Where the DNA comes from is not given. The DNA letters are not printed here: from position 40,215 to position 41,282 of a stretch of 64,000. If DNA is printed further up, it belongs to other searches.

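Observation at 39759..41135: Tandemly duplicated major tail protein genes, the second with an Ig-like extension, behind their own extended -10 promoter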

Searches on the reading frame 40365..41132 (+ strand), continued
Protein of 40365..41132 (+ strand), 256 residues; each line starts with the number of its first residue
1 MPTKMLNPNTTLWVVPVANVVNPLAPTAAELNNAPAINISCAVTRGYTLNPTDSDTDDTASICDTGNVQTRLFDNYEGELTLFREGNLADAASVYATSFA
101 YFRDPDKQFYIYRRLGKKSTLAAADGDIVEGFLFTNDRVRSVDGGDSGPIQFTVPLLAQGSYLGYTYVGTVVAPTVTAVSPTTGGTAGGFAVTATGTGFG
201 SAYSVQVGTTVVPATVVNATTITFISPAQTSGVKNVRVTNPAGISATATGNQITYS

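Call 19: find_encoding_contigs(protein=P0005, flank=4000, max_places=2)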
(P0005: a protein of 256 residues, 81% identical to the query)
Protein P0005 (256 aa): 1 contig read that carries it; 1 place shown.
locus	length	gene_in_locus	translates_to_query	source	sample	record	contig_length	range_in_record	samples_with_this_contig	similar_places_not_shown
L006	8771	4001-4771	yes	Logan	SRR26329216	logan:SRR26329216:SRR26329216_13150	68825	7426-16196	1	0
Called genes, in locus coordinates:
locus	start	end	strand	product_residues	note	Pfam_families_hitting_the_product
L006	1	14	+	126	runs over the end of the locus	PF09956:Phage_cement_2 (faint)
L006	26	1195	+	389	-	PF25209:Phage_capsid_4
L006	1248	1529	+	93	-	-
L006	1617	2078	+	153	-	-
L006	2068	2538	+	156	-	PF19586:DUF6093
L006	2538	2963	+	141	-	-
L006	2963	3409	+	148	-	-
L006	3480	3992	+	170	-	PF25595:Phage_TTP_16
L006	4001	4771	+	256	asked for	PF25595:Phage_TTP_16, PF01833:TIG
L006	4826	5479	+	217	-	-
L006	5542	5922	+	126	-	-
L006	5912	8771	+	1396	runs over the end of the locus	PF10145:PhageMin_Tail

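Call 20: find_encoding_contigs(protein=P0053, flank=4000, max_places=2)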
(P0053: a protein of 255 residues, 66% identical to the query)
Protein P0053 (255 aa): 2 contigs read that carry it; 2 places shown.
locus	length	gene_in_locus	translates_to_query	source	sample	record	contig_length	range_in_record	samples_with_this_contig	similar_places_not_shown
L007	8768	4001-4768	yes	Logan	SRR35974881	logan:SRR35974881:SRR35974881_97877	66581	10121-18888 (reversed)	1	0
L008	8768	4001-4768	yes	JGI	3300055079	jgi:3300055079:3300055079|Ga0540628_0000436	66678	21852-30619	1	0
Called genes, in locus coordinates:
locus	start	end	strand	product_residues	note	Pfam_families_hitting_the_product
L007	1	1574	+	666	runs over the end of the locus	-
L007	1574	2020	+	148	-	-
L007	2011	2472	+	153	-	PF19586:DUF6093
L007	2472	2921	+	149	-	-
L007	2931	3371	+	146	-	-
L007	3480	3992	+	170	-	PF25595:Phage_TTP_16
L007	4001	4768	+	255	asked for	PF25595:Phage_TTP_16, PF01833:TIG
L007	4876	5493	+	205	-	-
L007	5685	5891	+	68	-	-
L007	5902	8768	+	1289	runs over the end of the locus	PF10145:PhageMin_Tail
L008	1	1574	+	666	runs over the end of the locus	-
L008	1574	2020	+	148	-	-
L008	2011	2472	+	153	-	PF19586:DUF6093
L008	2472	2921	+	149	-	-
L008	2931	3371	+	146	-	-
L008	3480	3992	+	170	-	PF25595:Phage_TTP_16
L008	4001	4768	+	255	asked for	PF25595:Phage_TTP_16, PF01833:TIG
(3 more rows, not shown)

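Call 21: find_encoding_contigs(protein=P0097, flank=4000, max_places=2)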
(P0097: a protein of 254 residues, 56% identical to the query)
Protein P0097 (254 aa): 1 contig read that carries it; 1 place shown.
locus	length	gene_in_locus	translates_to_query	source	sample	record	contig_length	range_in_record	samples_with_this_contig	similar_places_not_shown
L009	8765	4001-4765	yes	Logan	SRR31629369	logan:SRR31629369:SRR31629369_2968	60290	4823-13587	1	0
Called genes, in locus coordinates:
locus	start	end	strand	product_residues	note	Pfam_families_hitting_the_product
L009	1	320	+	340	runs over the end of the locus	-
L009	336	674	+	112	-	PF09956:Phage_cement_2 (weak)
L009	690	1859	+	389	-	PF25209:Phage_capsid_4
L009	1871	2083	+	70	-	-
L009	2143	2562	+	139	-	-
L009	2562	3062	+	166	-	PF19586:DUF6093 (weak)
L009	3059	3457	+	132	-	-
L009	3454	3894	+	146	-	-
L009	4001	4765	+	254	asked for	PF25595:Phage_TTP_16, PF01833:TIG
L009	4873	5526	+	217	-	-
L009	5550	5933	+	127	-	-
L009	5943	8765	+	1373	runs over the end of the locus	PF10145:PhageMin_Tail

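Call 22: find_encoding_contigs(protein=P0115, flank=4000, max_places=2)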
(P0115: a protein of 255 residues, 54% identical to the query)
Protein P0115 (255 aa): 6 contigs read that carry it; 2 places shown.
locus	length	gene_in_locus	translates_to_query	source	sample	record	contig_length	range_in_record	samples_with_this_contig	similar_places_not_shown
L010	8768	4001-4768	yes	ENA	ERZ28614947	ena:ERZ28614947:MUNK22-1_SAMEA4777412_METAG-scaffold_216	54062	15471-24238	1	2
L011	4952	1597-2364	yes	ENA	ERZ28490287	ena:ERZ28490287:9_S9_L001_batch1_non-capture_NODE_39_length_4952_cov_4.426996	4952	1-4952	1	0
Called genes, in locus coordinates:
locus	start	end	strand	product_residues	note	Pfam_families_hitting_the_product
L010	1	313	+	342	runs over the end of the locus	-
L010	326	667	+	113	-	PF09956:Phage_cement_2 (weak)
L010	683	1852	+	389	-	PF25209:Phage_capsid_4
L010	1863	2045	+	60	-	-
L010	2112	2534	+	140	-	-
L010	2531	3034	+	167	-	PF19586:DUF6093 (weak)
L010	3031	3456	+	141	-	-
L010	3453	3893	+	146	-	-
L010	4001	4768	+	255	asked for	PF25595:Phage_TTP_16, PF01833:TIG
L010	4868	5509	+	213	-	-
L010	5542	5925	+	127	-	-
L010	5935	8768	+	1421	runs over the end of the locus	PF10145:PhageMin_Tail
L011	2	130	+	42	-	?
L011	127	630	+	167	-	PF19586:DUF6093 (weak)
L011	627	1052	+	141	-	-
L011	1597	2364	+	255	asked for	PF25595:Phage_TTP_16, PF01833:TIG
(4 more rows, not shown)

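Call 41: find_encoding_contigs(protein=P0001, flank=1000, max_places=2)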
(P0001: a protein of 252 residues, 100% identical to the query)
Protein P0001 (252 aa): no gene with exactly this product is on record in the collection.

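Call 42: find_related_loci(query=A2, collection=metagenome_contigs, flank=2500)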
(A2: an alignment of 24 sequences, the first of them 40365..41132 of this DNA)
Query A2 (256 aa) in metagenome_contigs; peptide patterns used: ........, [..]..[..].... (x = any residue, [..] = any of these).
167 stretches matched a pattern; 31 encode a relative of the query (tblastn E <= 1e-3); 31 distinct loci.
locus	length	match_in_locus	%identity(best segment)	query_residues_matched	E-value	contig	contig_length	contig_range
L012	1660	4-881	68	1-256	9e-120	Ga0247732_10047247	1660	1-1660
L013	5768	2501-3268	68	1-256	7e-112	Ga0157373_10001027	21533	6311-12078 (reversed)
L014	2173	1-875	72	1-256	1e-114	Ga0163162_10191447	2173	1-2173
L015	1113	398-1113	71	1-168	1e-83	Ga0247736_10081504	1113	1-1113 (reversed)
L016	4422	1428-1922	72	4-168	2e-77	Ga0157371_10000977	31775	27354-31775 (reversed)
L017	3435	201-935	56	1-246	4e-75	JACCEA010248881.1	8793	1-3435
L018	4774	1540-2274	56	1-246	8e-75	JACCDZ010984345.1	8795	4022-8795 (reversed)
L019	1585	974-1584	63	4-183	6e-77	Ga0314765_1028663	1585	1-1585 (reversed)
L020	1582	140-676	60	1-165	8e-75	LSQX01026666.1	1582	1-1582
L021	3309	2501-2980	66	4-165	5e-71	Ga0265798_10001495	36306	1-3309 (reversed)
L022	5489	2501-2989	65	4-168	2e-70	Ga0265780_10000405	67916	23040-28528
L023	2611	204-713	62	1-165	3e-71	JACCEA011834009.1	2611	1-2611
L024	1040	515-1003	64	4-168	1e-72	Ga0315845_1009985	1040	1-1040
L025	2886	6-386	72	42-168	4e-61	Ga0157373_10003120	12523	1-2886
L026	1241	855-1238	68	1-130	3e-61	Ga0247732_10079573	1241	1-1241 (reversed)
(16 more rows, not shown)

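Call 43: find_related_loci(query=A2, collection=genome_contigs, flank=6000)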
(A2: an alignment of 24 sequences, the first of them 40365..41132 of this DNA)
Query A2 (256 aa) in genome_contigs; peptide patterns used: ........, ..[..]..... (x = any residue, [..] = any of these).
67 stretches matched a pattern; 1 encode a relative of the query (tblastn E <= 1e-3); 1 distinct loci.
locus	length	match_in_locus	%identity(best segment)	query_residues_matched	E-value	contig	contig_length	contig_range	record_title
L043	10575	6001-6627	41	4-197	3e-33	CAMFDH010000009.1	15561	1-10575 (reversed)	MAG: uncultured Actinomyces sp. isolate SRR11489765_bin.9_metaWRAP_v1.3_MAG genome assembly, contig: ERZ11466781.600, wh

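Call 44: find_related_loci(query=A2, collection=viral_contigs, flank=2500)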
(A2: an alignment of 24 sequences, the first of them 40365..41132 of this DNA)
Query A2 (256 aa) in viral_contigs; peptide patterns used: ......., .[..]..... (x = any residue, [..] = any of these).
213 stretches matched a pattern; 106 encode a relative of the query (tblastn E <= 1e-3); the best 80 are kept; 80 distinct loci.
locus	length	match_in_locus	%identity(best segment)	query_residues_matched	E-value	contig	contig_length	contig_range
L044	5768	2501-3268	68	1-256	3e-111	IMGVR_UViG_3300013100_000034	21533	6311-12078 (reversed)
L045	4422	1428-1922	72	4-168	7e-77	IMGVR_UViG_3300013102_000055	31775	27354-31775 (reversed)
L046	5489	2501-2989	65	4-168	8e-70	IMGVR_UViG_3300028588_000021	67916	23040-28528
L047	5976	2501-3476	48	4-161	3e-41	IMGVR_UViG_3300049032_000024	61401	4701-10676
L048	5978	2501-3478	50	4-161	1e-40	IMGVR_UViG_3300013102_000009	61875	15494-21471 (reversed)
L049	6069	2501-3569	45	4-181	3e-39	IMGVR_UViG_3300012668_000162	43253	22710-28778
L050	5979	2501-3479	45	4-161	5e-38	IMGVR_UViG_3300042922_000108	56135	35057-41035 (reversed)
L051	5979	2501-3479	50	4-161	9e-35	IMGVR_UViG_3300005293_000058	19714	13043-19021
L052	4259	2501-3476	43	4-160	2e-34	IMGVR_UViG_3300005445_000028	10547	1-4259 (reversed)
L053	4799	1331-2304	44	4-160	5e-33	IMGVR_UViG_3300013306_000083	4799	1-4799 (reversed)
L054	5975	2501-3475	49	4-161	1e-32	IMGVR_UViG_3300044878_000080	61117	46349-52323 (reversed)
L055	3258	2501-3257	40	4-160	4e-32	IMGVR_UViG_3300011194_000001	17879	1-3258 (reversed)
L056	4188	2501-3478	43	4-161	4e-32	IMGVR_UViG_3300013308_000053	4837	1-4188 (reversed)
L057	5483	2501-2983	49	4-163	4e-40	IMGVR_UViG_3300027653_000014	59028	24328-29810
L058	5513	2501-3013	40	1-160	8e-30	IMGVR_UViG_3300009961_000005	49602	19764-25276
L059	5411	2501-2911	48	1-137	2e-29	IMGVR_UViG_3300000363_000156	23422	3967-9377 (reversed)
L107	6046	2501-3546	44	4-168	4e-27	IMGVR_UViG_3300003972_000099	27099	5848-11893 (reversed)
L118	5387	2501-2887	45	1-129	6e-27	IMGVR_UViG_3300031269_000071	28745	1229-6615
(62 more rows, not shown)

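Call 48: find_encoding_contigs(protein=P0002, flank=4000, max_places=1)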
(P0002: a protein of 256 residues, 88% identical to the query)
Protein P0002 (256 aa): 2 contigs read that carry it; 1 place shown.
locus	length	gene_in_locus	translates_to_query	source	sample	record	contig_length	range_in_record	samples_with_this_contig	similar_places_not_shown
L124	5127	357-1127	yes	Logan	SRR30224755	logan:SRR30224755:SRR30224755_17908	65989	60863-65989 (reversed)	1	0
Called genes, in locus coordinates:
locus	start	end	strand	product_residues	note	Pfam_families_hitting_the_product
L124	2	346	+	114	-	?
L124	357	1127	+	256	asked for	PF25595:Phage_TTP_16, PF01833:TIG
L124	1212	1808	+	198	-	-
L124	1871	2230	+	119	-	-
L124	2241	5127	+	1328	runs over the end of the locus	PF10145:PhageMin_Tail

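Call 49: find_encoding_contigs(protein=P0013, flank=4000, max_places=1)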
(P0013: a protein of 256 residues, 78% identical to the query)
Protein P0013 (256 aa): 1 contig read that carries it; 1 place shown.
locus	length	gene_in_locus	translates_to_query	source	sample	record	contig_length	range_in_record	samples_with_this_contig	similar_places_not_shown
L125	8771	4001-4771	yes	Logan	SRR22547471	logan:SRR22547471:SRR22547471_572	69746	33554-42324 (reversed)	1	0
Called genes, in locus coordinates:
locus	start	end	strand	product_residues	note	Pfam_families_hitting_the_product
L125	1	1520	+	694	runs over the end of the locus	PF00041:fn3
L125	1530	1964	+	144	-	-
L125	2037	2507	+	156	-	PF19586:DUF6093 (weak)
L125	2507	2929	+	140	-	-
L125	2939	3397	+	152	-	-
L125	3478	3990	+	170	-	PF25595:Phage_TTP_16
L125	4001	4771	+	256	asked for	PF25595:Phage_TTP_16, PF01833:TIG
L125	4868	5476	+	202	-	-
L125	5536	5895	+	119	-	-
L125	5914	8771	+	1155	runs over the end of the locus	PF10145:PhageMin_Tail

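Call 50: find_encoding_contigs(protein=P0029, flank=4000, max_places=1)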
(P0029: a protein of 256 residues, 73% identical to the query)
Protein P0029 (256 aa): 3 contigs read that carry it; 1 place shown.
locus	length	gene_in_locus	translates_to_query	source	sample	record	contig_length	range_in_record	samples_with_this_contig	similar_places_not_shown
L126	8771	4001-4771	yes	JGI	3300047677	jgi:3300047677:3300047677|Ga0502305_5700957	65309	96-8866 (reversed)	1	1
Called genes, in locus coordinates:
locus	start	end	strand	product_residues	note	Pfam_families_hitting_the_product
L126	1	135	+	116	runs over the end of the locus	PF09956:Phage_cement_2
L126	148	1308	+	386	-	PF25209:Phage_capsid_4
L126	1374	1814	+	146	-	-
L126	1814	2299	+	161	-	PF19586:DUF6093 (weak)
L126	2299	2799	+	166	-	-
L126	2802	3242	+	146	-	-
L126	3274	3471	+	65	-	-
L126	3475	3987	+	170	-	PF25595:Phage_TTP_16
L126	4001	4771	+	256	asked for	PF25595:Phage_TTP_16, PF01833:TIG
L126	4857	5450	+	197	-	-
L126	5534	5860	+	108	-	-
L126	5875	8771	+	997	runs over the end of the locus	?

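Call 51: find_encoding_contigs(protein=P0041, flank=4000, max_places=1)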
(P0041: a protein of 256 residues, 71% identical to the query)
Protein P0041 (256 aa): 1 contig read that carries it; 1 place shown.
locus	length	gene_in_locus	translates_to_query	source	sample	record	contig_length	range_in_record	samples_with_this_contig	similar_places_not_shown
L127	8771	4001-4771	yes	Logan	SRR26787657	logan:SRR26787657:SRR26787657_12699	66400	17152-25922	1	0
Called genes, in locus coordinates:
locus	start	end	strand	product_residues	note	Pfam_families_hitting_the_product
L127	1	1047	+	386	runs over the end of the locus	PF25209:Phage_capsid_4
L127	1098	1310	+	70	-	-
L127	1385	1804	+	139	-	-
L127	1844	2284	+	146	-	PF19586:DUF6093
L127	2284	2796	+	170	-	-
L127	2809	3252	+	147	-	-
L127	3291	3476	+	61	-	-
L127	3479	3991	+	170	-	PF25595:Phage_TTP_16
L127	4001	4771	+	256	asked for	PF25595:Phage_TTP_16, PF01833:TIG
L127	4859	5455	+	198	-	-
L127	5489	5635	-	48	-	-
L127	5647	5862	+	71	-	-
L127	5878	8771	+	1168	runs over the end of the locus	PF10145:PhageMin_Tail (weak)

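Call 52: find_encoding_contigs(protein=P0042, flank=4000, max_places=1)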
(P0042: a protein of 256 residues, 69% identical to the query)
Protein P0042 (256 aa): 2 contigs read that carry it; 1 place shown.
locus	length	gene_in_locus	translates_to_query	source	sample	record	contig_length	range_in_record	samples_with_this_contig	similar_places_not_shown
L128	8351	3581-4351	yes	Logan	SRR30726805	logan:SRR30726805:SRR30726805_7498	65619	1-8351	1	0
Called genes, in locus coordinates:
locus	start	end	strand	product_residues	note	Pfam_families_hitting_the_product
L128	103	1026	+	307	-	-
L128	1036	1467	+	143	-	-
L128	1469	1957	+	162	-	PF19586:DUF6093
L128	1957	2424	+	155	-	-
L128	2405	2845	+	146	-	-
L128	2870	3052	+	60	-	-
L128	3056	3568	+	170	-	PF25595:Phage_TTP_16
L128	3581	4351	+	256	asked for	PF25595:Phage_TTP_16, PF01833:TIG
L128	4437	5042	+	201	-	-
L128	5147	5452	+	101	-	-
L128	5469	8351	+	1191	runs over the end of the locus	PF10145:PhageMin_Tail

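Call 62: search_solved_structures(query=window:40365-41132:+, max_evalue=1, show_alignments=2)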
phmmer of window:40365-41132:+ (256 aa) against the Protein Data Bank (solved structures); distinct sequences matched with E-value up to 1: 13.
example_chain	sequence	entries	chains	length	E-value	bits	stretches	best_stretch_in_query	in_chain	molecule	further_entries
5lsp_A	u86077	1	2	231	0.0071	19.4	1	169-232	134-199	Hepatocyte growth factor receptor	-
5l5g_A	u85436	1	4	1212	0.016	18.2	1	141-238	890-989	Plexin-A2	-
3mqi_A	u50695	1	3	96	0.028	17.4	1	173-237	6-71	Transcription factor COE1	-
2uzx_B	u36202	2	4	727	0.046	16.7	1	170-232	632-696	HEPATOCYTE GROWTH FACTOR RECEPTOR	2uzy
6gcu_A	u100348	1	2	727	0.046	16.7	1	170-232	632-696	Hepatocyte growth factor receptor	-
3muj_A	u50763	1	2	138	0.053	16.5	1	173-236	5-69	Transcription factor COE3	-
3n50_A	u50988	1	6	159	0.069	16.1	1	173-236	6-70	Transcription factor COE3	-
5l7n_A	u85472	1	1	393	0.073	16.1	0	174-210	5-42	Plexin-A1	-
7mo7_E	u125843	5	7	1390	0.11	15.5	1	170-232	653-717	Hepatocyte growth factor receptor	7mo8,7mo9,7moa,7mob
1zl3_A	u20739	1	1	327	0.23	14.4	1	96-132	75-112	tRNA pseudouridine synthase B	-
1r3f_A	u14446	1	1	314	0.23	14.4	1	96-132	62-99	tRNA pseudouridine synthase B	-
1k8w_A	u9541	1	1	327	0.25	14.3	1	96-132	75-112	tRNA Pseudouridine Synthase B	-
3mlp_A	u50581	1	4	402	0.32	14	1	172-236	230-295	Transcription factor COE1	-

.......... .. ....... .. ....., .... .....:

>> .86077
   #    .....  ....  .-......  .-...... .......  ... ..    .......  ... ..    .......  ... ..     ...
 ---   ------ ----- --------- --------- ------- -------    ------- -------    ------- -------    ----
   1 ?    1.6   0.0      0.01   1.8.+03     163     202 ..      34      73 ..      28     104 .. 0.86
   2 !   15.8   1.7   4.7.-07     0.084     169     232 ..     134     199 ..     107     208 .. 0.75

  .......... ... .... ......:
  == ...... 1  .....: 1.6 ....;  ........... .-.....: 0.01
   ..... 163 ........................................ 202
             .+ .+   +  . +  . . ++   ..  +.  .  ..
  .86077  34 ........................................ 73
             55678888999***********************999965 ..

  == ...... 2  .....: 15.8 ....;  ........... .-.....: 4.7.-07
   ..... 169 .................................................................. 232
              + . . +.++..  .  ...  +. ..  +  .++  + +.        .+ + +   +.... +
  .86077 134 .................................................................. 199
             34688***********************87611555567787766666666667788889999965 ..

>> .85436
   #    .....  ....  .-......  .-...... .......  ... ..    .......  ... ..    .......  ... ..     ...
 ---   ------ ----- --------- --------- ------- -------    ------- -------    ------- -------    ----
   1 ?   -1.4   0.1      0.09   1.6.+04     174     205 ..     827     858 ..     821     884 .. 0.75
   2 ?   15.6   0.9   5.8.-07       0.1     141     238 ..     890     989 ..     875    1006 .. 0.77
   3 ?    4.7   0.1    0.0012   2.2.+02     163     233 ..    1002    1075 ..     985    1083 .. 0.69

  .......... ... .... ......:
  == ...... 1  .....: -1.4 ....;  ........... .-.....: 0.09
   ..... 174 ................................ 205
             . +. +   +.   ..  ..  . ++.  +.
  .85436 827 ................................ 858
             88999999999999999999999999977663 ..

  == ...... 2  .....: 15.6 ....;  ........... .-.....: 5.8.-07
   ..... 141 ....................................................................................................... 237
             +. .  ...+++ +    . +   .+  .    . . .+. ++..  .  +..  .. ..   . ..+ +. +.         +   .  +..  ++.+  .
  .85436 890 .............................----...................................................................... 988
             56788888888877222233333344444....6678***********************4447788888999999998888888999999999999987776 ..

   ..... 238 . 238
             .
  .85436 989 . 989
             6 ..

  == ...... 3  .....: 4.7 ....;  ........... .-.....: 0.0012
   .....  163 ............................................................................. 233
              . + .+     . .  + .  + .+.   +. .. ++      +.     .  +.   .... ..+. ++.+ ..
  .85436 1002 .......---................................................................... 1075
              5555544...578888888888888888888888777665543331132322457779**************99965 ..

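Call 66: predict_structure(alignment_id=A4)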
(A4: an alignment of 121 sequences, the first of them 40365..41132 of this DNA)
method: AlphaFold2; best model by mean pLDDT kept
length: 256 residues; sequences in the alignment: 121
mean_pLDDT: 79.3   pTM: 0.64
mean pLDDT of the five models: 79.3, 79.1, 77.8, 77.5, 76.3
residues with pLDDT >= 90: 103; 70-90: 92; 50-70: 22; < 50: 39
segments of 3 or more residues with pLDDT < 50: 1-5, 44-76
pLDDT, mean of each block of 10 residues (from residue 1): 50 92 88 90 42 37 39 50 72 83 93 85 87 88 63 82 80 91 98 93 93 89 97 97 93 98
secondary structure, 60 per line:
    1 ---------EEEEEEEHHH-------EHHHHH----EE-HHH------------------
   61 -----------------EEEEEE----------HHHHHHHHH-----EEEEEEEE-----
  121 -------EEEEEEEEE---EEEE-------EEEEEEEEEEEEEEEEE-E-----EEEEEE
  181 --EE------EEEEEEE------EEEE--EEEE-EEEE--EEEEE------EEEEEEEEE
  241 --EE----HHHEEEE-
elements in order: E10-16 H28-32 E78-83 H94-102 E108-115 E128-136 E140-143 E151-167 E175-180 E191-197 E204-207 E210-213 E215-218 E221-225 E232-240 E252-255
